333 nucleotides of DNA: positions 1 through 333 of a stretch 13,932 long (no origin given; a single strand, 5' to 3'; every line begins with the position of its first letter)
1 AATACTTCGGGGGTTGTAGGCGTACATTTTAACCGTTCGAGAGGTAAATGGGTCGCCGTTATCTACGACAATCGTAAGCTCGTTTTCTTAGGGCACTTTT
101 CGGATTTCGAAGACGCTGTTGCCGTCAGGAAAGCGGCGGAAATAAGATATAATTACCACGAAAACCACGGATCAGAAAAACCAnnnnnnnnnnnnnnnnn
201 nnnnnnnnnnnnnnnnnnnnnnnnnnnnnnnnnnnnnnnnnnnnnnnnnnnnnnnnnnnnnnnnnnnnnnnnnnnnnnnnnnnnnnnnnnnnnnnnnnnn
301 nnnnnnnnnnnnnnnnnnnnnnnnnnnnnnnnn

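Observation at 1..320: HNH-AP2 homing endonuclease gene convergent with the tailspike gene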

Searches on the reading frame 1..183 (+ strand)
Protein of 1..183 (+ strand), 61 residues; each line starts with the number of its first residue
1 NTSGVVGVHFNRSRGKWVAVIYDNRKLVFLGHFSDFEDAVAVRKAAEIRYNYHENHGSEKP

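Call 7: search_protein_families(library=pfam, proteins=[window:1-183:+], max_evalue=1)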
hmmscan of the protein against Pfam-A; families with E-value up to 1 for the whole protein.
seq(61 aa): 1 family
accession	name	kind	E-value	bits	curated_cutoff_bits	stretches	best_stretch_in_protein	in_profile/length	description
PF00847.26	AP2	-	7e-05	23.5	33.3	1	3-51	1-50/54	AP2 domain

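Call 8: search_protein_families(library=phrogs, proteins=[window:1-183:+], max_evalue=0.1)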
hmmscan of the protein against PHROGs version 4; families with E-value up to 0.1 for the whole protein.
seq(61 aa): 10 families
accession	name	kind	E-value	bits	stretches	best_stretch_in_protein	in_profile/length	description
phrog_99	-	DNA, RNA and nucleotide metabolism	3e-19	70.9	1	1-59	211-269/383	HNH endonuclease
phrog_4578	-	DNA, RNA and nucleotide metabolism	5.3e-14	53.2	1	1-58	65-122/130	HNH endonuclease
phrog_13470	-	DNA, RNA and nucleotide metabolism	4.7e-11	44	1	1-50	93-142/152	HNH endonuclease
phrog_374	-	DNA, RNA and nucleotide metabolism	9e-09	35.6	1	1-56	358-412/617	HNH endonuclease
phrog_3593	-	DNA, RNA and nucleotide metabolism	2e-08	35.2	1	2-54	148-200/210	HNH endonuclease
phrog_953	-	DNA, RNA and nucleotide metabolism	2.8e-06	27.9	1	4-50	314-361/420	HNH endonuclease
phrog_24751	-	DNA, RNA and nucleotide metabolism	2.2e-05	25.6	1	12-51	18-57/65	HNH endonuclease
phrog_4947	-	unknown function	0.00083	21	1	3-41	55-93/121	-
phrog_33760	-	DNA, RNA and nucleotide metabolism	0.0014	19.6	1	7-57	3-54/58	HNH endonuclease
phrog_35306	-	unknown function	0.0076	17.6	1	2-58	28-86/90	-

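Call 17: search_dna_similar(query=window:1-183:+, collection=phages, mode=protein, max_rows=40)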
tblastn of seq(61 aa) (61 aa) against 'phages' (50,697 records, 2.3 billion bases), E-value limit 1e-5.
Records with a match: 913; places in all: 1067; records where one place covers at least 80% of the query: 880.
Best place of each record, by identity: <60% 913.
By first word of the organism name: Vibrio 243; Salmonella 188; Escherichia 157; Klebsiella 144; Brucella 41; Campylobacter 17; Pseudomonas 17; Shigella 14; Phocaeicola 11; Pectobacterium 7; and 33 more.
By host as written in the record: - 271; Klebsiella pneumoniae 65; Escherichia coli 57; Salmonella enterica subsp. enterica serovar Typhimurium 46; Salmonella enterica subsp. enterica serovar Enteritidis 18; Campylobacter jejuni 17; Vibrio cyclitrophicus 14; Salmonella enterica 14; and 203 more.
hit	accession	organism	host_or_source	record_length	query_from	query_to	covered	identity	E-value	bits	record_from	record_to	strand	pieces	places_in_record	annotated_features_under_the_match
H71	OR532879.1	Klebsiella phage RCIP0085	Klebsiella pneumoniae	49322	1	60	98%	59.0%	9e-15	71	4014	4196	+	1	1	hypothetical protein (x2)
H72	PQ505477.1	Klebsiella phage vB_VIPKPNMC07A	Klebsiella pneumoniae OMCS-22-1557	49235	1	60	98%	59.0%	1e-14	71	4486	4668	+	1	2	HNH endonuclease | head maturation protease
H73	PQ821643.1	Klebsiella phage HZJ32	Klebsiella pneumoniae L3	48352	1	60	98%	59.0%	1e-14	71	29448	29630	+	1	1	HNH endonuclease | head and packaging protein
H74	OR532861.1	Klebsiella phage RCIP0067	Klebsiella pneumoniae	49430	1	60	98%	59.0%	1e-14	71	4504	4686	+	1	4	hypothetical protein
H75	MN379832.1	Klebsiella phage KL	Klebsiella pneumoniae ATCC BAA-2146TM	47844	1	60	98%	59.0%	1e-14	71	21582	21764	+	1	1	capsid protein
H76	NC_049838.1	Klebsiella phage KL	Klebsiella pneumoniae ATCC BAA-2146TM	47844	1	60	98%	59.0%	1e-14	71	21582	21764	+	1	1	head maturation protease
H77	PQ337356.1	Klebsiella phage Snook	Klebsiella pneumoniae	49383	1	60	98%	59.0%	1e-14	71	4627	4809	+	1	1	HNH endonuclease | ribosome_binding_site | hypothetical protein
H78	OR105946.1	Klebsiella phage vB_KpnP_cmc356ctg2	Klebsiella pneumoniae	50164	1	60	98%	59.0%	1e-14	71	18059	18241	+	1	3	HNH endonuclease motif containing protein | capsid and scaffold protein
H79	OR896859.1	Klebsiella phage StarXobjector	Klebsiella pneumoniae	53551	1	60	98%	59.0%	1e-14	71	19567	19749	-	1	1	HNH endonuclease | head maturation protease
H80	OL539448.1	Klebsiella phage vB_KpnD_PeteCarol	Klebsiella pneumoniae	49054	1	60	98%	59.0%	1e-14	71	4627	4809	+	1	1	putative HNH endonuclease | putative major capsid protein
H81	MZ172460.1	Klebsiella phage BUCT556A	Klebsiella pneumoniae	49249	1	60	98%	59.0%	1e-14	71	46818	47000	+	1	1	HNH endonuclease | capsid protein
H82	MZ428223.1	Klebsiella phage vB_KpnS-VAC5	Klebsiella pneumoniae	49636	1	60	98%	59.0%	1e-14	71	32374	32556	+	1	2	HNH endonuclease | major capsid protein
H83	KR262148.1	Klebsiella phage KLPN1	Klebsiella pneumoniae subsp. pneumoniae ...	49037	1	60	98%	59.0%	1e-14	71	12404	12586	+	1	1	HNH endonuclease | capsid protein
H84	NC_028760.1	Klebsiella phage KLPN1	Klebsiella pneumoniae subsp. pneumoniae ...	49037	1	60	98%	59.0%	1e-14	71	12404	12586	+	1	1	HNH endonuclease | head maturation protease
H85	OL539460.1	Klebsiella phage vB_KpnD_FairDinkum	Klebsiella pneumoniae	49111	1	60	98%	59.0%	1e-14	71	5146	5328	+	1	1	HNH endonuclease | major capsid protein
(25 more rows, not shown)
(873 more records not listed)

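Call 21: find_homologous_proteins(query=window:1-183:+, max_evalue=0.00001)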
Query seq(61 aa) (61 aa): 1 proteins with E <= 0.00001 among 1 candidates.
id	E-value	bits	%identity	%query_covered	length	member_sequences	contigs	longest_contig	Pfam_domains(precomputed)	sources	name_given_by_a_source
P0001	1.9e-7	49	51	93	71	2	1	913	-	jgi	jgi:hypothetical protein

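Call 22: find_related_loci(query=window:1-183:+, collection=viral_contigs, flank=5000)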
Query seq(61 aa) (61 aa) in viral_contigs; peptide patterns used: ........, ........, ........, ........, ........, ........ (x = any residue, [..] = any of these).
22 stretches matched a pattern; 7 encode a relative of the query (tblastn E <= 1e-3); 7 distinct loci.
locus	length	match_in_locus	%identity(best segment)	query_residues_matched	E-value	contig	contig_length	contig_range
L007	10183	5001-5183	97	1-61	6e-38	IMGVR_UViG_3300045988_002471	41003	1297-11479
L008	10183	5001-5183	97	1-61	7e-38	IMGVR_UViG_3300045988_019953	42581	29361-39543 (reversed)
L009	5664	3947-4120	53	1-58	2e-16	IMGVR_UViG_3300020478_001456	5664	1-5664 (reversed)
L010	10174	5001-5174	53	1-58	2e-16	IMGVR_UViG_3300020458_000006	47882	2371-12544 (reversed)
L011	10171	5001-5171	49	1-61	7e-14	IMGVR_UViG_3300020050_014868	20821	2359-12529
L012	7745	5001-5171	49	1-61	7e-14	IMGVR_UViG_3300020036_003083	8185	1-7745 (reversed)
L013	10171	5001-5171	39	1-57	3e-8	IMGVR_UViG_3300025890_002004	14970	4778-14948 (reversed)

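Call 25: search_protein_families(library=pfam, proteins=[L007:4689-5183:+], max_evalue=0.1)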
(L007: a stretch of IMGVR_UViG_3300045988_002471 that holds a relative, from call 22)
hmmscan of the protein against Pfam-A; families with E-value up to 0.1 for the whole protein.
L007:4689-5183:+ (165 aa): 2 families
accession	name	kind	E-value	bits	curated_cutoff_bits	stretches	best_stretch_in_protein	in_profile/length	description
PF13392.12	HNH_3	-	1e-08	35.1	24.8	1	52-97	3-46/46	HNH endonuclease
PF00847.26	AP2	-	0.0021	18.7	33.3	1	107-138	1-36/54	AP2 domain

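Call 27: search_solved_structures(query=L007:4689-5183:+, max_evalue=0.01, show_alignments=2)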
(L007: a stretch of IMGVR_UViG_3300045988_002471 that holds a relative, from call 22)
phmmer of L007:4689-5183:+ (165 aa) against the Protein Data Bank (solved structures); distinct sequences matched with E-value up to 0.01: 0.

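Call 48: search_protein_families(library=ncbifam, proteins=[L007:4689-5183:+, window:1-183:+], max_evalue=0.01)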
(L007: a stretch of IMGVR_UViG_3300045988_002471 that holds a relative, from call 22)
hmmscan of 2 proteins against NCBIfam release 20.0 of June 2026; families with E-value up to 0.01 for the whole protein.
L007:4689-5183:+ (165 aa): 0 families

seq(61 aa): 0 families

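Call 52: search_solved_structures(query=A5, max_evalue=10, show_alignments=2)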
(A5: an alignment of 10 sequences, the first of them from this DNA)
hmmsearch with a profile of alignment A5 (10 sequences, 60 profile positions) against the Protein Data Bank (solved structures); distinct sequences matched with E-value up to 10: 12.
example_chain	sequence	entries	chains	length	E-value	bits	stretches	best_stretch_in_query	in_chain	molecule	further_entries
7wq5_A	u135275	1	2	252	0.00045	23.8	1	7-50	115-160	Ethylene-responsive transcription factor WRI1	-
7et4_A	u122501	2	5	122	0.023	18.3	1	14-44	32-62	AP2/ERF and B3 domain-containing transcription repressor TEM1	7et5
3igm_B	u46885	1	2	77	0.045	17.3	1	3-57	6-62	PF14_0633 protein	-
9fi8_HR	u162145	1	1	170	0.27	14.9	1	3-36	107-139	AP2 domain transcription factor AP2IX-6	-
8y1j_A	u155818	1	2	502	0.37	14.4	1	31-54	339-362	L-threonine dehydratase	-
9hqv_Yn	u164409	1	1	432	0.52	13.9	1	3-35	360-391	AP2 domain transcription factor AP2IX-6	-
8fjf_A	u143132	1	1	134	0.63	13.7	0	31-52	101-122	H10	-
9tlx_A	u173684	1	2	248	0.98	13.1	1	9-44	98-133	Nuclear receptor domain-containing protein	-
7fh6_A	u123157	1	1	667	1.4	12.6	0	1-35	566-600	CylK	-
7fh7_A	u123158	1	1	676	1.4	12.5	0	1-35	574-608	CylK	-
7fh8_A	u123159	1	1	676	1.4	12.5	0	1-35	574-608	CylK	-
7ron_A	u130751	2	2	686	1.5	12.5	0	1-35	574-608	CylK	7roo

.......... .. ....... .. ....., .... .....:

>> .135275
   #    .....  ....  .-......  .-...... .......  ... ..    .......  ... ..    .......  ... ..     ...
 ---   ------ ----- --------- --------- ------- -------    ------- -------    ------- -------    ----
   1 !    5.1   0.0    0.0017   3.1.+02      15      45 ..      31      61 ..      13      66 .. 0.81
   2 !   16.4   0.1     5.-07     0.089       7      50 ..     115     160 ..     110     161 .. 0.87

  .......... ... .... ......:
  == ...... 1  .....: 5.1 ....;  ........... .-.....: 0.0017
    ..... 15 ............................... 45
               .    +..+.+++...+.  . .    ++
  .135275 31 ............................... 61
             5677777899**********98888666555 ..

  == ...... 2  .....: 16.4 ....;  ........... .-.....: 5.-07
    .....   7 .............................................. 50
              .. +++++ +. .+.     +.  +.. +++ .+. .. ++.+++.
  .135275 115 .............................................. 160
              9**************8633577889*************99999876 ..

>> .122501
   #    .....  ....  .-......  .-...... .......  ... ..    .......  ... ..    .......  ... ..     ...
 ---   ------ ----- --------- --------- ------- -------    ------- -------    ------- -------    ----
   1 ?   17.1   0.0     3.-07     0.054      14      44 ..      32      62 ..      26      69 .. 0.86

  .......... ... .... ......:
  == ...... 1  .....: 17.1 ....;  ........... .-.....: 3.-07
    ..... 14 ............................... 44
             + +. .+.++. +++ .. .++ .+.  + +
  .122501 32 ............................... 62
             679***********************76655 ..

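Call 55: predict_structure(protein=window:1-183:+)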
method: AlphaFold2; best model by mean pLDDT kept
length: 61 residues; sequences in the alignment: 1
mean_pLDDT: 82.2   pTM: 0.65
mean pLDDT of the five models: 82.2, 81.0, 80.1, 80.0, 79.8
residues with pLDDT >= 90: 25; 70-90: 26; 50-70: 8; < 50: 2
segments of 3 or more residues with pLDDT < 50: none
pLDDT, mean of each block of 10 residues (from residue 1): 69 94 83 95 85 70 54
secondary structure, 60 per line:
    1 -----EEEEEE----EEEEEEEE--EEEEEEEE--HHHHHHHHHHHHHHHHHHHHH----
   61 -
elements in order: E6-11 E16-23 E26-33 H36-56

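Call 58: fold_search(model_id=the predicted structure, library=pdb)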
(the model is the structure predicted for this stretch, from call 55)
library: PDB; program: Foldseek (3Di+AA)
matches with E <= 10: 743; with E <= 0.001: 0
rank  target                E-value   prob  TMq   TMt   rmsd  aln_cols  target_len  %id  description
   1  7et4_A                7.4e-02  0.99  0.62  0.39   6.4        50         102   32  Crystal structure of Arabidopsis TEM1 AP2 domain (released 2021-09-15)
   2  3igm_B                8.0e-02  0.72  0.39  0.39  15.2        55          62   18  A 2.2A crystal structure of the AP2 domain of PF14_0633 from P. falciparum, bound as a domain-swapped dimer to its cog (released 2009-11-10)
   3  7et5                  1.5e-01  0.98  0.60  0.39   5.0        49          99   33  Crystal structure of Arabidopsis TEM1 AP2 domain (released 2021-09-15)
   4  7et4_D                2.4e-01  0.95  0.62  0.38   6.4        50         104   32  Crystal structure of Arabidopsis TEM1 AP2 domain (released 2021-09-15)
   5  7et4_J                3.0e-01  0.92  0.61  0.39   6.4        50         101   32  Crystal structure of Arabidopsis TEM1 AP2 domain (released 2021-09-15)
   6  6d7k_H                3.0e-01  0.72  0.58  0.53   9.1        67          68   10  Complex structure of Methane monooxygenase hydroxylase in complex with inhibitory subunit (released 2019-06-26)
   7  2qtd                  3.0e-01  0.38  0.32  0.21   3.4        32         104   16  Crystal structure of a putative dinitrogenase (mj0327) from methanocaldococcus jannaschii dsm at 1.70 A resolution (released 2007-08-21)
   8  6d7k_D                3.2e-01  0.87  0.63  0.61   3.7        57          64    9  Complex structure of Methane monooxygenase hydroxylase in complex with inhibitory subunit (released 2019-06-26)
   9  7et4_G                3.6e-01  0.90  0.61  0.40   6.3        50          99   32  Crystal structure of Arabidopsis TEM1 AP2 domain (released 2021-09-15)
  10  9hqv_Yn               6.3e-01  0.85  0.59  0.19   2.2        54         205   28  Cryo-EM structure of the small subunit of the mitochondrial ribosome from Toxoplasma gondii (released 2025-06-11)
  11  9i05_Xn               7.3e-01  0.35  0.45  0.20   6.9        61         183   28  Cryo-EM structure of the large subunit of the mitochondrial ribosome from Toxoplasma gondii (released 2025-06-11)
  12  9nkh_D                7.3e-01  0.13  0.29  0.09  10.1        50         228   12  Conformational flexibility in HLA-B8: peptide tuning structural and dynamical changes (released 2026-03-04)
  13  7nxe_A                7.8e-01  0.20  0.39  0.15   4.3        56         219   16  Structure of the Phospholipase C gamma 1 tSH2 domain in complex with a phosphorylated KSHV pK15 peptide (released 2021-06-09)
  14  7t4r_E                8.4e-01  0.18  0.41  0.18   9.5        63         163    8  CryoEM structure of the HCMV Pentamer gH/gL/UL128/UL130/UL131A in complex with THBD and neutralizing fabs MSL-109 and  (released 2022-03-23)
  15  3hxl                  8.9e-01  0.60  0.43  0.07   2.1        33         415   12  Crystal Structure of the sheath tail protein (DSY3957) from Desulfitobacterium hafniense, Northeast Structural Genomics  (released 2009-07-07)
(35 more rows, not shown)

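Call 62: find_homologous_proteins(query=L007:4689-5183:+, max_evalue=1e-10)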
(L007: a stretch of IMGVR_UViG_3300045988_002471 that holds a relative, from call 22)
Query L007:4689-5183:+ (165 aa): 78 proteins with E <= 1e-10 among 94 candidates.
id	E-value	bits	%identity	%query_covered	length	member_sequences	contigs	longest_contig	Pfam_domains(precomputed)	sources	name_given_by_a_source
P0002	2.0e-107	374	99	100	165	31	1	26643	PF13392.13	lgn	-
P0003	2.2e-58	215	58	98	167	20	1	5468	PF13392.13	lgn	-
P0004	4.3e-41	158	48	96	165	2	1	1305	PF13392.13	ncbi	ncbi:MAG: HNH endonuclease [Enterobacterales bacterium]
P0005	2.5e-39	153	48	95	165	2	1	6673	PF00847.27,PF13392.13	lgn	-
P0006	5.8e-38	148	51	96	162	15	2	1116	PF13392.13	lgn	-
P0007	6.1e-38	148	47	96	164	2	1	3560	PF13392.13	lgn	-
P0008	6.5e-37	145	47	95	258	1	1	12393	PF13392.13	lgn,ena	-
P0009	1.1e-35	141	46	96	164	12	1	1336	PF13392.13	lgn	-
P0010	1.2e-35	141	48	99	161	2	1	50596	PF13392.13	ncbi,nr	ncbi:HNH endonuclease motif protein [Escherichia phage vB-EcoS-XT34]|nr:HNH endonuclease motif prote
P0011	1.2e-35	141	48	99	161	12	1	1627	PF13392.13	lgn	-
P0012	3.1e-35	139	48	95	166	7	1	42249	PF13392.13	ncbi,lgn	ncbi:HNH endonuclease [Salmonella enterica]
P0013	3.6e-35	139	47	96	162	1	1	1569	PF00847.27,PF13392.13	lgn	-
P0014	3.0e-34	136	45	94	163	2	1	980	PF13392.13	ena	-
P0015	1.2e-33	134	48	96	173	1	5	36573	PF13392.13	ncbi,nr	ncbi:hypothetical protein BD26P3_00042 [Phocaeicola phage BD26P3]|nr:hypothetical protein BD26P1_000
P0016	1.8e-33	134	45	96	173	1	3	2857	PF13392.13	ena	-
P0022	4.4e-31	126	45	96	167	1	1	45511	PF00847.27,PF13392.13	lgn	-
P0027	5.8e-29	119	44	97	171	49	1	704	PF00847.27,PF13392.13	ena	-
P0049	4.0e-23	100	42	93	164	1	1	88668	PF00847.27,PF13392.13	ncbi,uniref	ncbi:HNH endonuclease [Serratia sp. N21D137]|uniref:HNH endonuclease n=1 Tax=Serratia sp. N21D137 Ta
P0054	1.1e-21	95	40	82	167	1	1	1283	PF00847.27,PF13392.13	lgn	-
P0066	4.9e-18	83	34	95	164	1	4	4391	PF00847.27,PF13392.13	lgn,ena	-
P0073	7.3e-16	76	38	80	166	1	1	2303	PF00847.27,PF13392.13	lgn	-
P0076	2.4e-14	71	37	92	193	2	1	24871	PF00847.27,PF13392.13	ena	-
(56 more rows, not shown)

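Call 63: list_cluster_members(proteins=[P0002])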
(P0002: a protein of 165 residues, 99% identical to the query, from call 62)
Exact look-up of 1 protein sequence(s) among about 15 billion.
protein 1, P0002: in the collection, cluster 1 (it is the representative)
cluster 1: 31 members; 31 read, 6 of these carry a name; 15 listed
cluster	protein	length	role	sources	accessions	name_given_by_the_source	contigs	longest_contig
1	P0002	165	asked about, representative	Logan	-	-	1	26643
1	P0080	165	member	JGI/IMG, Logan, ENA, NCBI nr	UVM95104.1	hypothetical protein | MAG: zinc-binding loop region of homing endonuclease [Bacteriophage sp.]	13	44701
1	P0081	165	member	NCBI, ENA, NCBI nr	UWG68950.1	MAG: zinc-binding loop region of homing endonuclease [Bacteriophage sp.]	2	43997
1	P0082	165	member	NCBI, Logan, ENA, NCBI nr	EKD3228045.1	HNH endonuclease [Escherichia coli]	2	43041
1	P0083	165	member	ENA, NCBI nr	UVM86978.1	MAG: zinc-binding loop region of homing endonuclease [Bacteriophage sp.]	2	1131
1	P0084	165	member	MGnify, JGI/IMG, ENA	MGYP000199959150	CR=1 FL=1 | hypothetical protein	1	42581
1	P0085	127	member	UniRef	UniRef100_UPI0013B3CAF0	HNH endonuclease n=1 Tax=Escherichia coli TaxID=562 RepID=UPI0013B3CAF0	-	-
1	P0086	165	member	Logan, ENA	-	-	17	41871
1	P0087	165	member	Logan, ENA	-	-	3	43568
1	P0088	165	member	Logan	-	-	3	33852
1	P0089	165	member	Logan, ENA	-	-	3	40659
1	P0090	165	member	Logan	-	-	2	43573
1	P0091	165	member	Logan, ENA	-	-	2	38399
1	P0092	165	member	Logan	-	-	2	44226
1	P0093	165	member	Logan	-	-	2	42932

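Call 64: find_encoding_contigs(protein=P0002, flank=5000, max_places=10)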
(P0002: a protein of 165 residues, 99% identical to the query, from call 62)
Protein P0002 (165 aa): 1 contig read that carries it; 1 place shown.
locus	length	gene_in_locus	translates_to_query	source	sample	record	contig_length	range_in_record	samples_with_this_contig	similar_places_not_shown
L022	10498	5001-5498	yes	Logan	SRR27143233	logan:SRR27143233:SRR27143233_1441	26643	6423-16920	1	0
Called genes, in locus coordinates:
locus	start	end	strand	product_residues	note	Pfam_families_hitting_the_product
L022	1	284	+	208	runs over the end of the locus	PF10991:Enc34_ssDNA-bd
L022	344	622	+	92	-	-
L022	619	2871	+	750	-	PF00476:DNA_pol_A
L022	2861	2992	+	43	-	-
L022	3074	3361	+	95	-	-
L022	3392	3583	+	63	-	-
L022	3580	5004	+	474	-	PF00176:SNF2-rel_dom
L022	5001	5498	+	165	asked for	PF13392:HNH_3 (weak)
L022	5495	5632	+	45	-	-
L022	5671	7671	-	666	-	PF18668:Tail_spike_N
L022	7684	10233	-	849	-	-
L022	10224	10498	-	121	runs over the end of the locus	-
